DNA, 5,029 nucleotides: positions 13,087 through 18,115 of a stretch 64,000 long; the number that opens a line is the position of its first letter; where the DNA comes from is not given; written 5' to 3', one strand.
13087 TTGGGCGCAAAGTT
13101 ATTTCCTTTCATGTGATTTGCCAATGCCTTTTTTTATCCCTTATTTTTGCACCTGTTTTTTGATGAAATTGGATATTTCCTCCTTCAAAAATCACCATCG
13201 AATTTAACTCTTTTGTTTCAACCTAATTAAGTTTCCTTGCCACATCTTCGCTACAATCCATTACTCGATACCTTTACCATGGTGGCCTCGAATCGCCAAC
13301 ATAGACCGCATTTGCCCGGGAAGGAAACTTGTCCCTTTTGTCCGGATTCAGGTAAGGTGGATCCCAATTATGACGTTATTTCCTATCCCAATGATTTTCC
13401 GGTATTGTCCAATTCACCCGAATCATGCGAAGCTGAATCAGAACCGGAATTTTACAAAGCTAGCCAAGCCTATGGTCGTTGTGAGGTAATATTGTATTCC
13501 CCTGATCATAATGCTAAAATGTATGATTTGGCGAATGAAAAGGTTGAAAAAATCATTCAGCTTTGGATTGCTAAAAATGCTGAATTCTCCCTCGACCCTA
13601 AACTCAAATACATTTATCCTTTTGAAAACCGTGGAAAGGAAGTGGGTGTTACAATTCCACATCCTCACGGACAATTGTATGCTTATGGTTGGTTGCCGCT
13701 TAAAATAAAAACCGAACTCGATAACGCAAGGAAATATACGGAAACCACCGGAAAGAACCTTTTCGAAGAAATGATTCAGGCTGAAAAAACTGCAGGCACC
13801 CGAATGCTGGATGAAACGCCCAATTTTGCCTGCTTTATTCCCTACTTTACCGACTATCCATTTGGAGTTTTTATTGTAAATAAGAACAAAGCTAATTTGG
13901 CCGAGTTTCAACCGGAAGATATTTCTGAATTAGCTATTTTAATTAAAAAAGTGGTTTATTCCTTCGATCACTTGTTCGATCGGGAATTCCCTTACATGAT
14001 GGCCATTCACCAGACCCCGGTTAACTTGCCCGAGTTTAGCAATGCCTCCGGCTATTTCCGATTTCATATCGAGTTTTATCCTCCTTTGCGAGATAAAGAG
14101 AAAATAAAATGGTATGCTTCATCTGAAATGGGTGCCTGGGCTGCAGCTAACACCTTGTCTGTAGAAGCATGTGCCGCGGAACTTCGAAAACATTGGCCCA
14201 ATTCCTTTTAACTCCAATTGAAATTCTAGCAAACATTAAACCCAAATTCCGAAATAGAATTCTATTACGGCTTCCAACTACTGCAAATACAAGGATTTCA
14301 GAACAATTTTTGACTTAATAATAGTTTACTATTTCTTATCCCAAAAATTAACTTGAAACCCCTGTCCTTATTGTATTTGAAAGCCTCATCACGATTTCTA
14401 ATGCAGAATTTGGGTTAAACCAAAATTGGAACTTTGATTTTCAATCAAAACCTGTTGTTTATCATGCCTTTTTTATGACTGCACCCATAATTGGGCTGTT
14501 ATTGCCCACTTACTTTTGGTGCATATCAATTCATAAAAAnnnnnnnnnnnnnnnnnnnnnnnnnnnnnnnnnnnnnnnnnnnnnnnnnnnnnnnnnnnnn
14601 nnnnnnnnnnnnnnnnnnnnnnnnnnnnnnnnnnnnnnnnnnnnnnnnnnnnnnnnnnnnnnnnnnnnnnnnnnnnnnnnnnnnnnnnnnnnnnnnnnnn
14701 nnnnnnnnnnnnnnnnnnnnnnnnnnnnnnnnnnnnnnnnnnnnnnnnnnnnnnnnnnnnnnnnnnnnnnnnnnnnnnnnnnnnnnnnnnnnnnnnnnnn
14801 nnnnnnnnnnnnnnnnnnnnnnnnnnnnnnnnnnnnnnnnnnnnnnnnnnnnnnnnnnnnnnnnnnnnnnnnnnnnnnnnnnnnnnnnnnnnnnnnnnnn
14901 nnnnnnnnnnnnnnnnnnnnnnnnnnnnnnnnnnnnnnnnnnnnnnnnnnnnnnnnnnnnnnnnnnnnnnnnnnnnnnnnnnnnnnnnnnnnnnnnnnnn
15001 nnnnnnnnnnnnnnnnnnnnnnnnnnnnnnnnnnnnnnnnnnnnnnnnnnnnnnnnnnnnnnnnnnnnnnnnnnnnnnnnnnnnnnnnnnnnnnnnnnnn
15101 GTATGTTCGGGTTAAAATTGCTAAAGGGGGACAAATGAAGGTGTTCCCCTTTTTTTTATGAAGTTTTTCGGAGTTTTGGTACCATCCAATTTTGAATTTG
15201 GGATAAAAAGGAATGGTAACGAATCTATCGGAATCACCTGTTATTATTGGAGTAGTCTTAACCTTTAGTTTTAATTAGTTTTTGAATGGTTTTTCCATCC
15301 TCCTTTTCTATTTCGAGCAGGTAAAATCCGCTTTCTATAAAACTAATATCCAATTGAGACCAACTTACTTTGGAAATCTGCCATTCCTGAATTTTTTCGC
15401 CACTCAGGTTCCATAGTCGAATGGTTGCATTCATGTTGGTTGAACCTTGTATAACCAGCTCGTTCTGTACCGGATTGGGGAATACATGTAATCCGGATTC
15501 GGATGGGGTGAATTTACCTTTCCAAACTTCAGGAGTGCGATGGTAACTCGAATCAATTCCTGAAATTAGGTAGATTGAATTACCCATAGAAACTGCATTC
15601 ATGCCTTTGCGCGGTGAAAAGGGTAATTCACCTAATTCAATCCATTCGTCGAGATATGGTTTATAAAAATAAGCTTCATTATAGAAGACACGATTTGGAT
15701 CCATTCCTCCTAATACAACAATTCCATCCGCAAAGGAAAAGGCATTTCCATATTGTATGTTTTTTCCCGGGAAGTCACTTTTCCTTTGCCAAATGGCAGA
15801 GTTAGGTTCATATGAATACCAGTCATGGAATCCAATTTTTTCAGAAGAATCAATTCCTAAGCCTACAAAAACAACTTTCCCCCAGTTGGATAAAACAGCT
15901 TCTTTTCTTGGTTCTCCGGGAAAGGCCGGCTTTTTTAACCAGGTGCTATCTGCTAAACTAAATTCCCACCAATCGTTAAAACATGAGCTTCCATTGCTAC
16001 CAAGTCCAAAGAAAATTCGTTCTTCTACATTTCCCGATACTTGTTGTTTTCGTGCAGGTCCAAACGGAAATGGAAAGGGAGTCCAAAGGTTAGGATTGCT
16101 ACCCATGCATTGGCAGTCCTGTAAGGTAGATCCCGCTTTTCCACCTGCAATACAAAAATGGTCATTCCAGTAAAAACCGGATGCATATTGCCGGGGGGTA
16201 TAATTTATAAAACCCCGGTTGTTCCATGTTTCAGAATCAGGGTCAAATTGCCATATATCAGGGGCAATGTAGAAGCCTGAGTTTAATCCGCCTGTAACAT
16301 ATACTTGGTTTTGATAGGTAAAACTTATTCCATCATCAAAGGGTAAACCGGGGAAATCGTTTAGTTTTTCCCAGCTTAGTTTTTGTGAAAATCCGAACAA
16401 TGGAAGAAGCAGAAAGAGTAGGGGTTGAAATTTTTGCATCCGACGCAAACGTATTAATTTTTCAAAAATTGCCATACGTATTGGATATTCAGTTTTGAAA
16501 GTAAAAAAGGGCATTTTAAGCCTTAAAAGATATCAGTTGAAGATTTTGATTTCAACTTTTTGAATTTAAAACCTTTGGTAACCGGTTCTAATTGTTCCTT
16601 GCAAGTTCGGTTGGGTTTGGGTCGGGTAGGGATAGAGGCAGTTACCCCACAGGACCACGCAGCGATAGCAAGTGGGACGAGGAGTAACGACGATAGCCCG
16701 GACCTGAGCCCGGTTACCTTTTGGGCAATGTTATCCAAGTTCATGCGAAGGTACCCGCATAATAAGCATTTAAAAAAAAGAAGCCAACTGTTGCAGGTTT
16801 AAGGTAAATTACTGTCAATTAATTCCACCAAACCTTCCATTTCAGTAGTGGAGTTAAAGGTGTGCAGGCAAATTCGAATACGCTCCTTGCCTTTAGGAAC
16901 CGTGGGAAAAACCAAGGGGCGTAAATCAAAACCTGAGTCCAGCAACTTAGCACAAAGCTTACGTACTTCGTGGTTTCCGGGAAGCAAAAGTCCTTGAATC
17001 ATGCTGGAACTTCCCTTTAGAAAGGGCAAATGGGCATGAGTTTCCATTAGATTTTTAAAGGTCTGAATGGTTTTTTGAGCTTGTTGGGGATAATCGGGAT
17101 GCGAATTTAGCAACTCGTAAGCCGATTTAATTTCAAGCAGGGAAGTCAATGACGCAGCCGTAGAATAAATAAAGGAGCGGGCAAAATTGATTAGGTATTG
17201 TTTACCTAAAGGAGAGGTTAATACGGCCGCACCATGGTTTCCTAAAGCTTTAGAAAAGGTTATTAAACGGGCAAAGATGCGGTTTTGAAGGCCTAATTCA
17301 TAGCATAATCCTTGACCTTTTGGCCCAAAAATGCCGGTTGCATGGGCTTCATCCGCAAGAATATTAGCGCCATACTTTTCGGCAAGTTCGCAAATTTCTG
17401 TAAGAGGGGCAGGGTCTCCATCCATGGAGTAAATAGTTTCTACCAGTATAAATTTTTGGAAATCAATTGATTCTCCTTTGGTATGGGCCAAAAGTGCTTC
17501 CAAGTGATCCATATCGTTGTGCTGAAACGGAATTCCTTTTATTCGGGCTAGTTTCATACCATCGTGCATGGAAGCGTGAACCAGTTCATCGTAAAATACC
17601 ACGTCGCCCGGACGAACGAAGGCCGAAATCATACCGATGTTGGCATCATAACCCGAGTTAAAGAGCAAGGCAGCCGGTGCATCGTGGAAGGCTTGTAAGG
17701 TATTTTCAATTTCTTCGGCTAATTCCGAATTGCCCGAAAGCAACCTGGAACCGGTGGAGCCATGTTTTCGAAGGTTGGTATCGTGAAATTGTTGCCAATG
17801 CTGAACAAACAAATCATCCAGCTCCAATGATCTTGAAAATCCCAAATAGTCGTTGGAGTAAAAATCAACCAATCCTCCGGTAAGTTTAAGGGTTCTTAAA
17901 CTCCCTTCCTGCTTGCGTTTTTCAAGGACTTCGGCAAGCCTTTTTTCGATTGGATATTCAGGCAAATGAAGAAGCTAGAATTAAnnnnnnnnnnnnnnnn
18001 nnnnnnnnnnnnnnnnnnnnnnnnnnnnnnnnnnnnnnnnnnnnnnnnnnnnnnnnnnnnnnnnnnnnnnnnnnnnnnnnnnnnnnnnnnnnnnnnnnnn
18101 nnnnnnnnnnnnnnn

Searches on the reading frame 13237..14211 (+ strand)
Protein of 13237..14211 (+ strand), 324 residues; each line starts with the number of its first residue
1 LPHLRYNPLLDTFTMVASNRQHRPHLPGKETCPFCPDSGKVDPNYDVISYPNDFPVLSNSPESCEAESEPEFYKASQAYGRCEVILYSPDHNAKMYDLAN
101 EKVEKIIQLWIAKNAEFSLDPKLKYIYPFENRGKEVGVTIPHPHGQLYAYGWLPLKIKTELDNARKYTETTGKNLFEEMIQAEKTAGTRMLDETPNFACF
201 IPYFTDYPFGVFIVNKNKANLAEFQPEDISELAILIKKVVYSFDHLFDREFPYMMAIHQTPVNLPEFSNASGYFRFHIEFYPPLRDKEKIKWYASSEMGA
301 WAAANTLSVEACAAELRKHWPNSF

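Call 34: search_protein_families(library=pfam, proteins=[window:13237-14211:+], max_evalue=0.00001)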
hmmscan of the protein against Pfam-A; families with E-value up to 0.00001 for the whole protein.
window:13237-14211:+ (324 aa): 2 families
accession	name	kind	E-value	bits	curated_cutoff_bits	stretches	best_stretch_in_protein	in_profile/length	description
PF01087.27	GalP_UDP_transf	-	2.5e-25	90.4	22.1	1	3-154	13-184/184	Galactose-1-phosphate uridyl transferase, N-terminal domain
PF02744.22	GalP_UDP_tr_C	-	2.7e-17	63.4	29.2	1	161-291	2-128/165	Galactose-1-phosphate uridyl transferase, C-terminal domain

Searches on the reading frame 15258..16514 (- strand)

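Call 34: search_protein_families(library=pfam, proteins=[window:15258-16514:-], max_evalue=0.00001)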
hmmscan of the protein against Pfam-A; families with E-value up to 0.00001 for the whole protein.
window:15258-16514:- (418 aa): 7 families
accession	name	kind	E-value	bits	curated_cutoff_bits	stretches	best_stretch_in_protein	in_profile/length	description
PF24996.1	NANM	-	6.4e-21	75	45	1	156-273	9-127/350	N-acetylneuraminate epimerase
PF24681.1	Kelch_KLHDC2_KLHL20_DRC7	-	2e-18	67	50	1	63-149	108-196/221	KLHDC2/KLHL20/DRC7 Kelch-repeats domain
PF18962.6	Por_Secre_tail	-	3e-11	43.9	27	1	344-414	1-74/75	Secretion system C-terminal sorting domain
PF24981.1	Beta-prop_ATRN-LZTR1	-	5.6e-10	39.4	50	0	167-323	111-283/289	Attractin/LZTR1 beta-propeller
PF13964.12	Kelch_6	-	1.8e-08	34.5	25.3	0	61-97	4-40/50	Kelch motif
PF13415.12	Kelch_3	-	2.7e-08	34.2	22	0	69-98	2-31/48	Galactose oxidase, central domain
PF01344.31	Kelch_1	-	1.2e-07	31.5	20.1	0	66-98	9-40/46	Kelch motif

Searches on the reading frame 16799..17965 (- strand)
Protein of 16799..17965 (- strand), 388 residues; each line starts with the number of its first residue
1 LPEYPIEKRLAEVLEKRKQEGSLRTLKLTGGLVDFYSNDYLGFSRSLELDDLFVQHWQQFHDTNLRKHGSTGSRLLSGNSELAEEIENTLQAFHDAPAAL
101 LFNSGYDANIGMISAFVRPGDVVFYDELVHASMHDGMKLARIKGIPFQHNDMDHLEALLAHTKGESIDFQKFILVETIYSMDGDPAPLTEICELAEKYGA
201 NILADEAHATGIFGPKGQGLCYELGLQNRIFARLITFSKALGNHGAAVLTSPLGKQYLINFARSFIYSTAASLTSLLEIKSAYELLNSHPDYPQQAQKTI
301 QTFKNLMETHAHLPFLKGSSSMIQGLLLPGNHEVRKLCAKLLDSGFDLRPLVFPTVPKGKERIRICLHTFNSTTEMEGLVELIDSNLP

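Call 34: search_protein_families(library=pfam, proteins=[window:16799-17965:-], max_evalue=0.00001)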
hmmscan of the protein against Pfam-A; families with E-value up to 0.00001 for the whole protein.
window:16799-17965:- (388 aa): 2 families
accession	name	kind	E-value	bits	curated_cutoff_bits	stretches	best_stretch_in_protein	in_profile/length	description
PF00155.27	Aminotran_1_2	-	8.3e-40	137.5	19.7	1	33-377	4-355/361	Aminotransferase class I and II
PF01053.26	Cys_Met_Meta_PP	-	4.6e-07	29.2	27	1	84-213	55-181/381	Cys/Met metabolism PLP-dependent enzyme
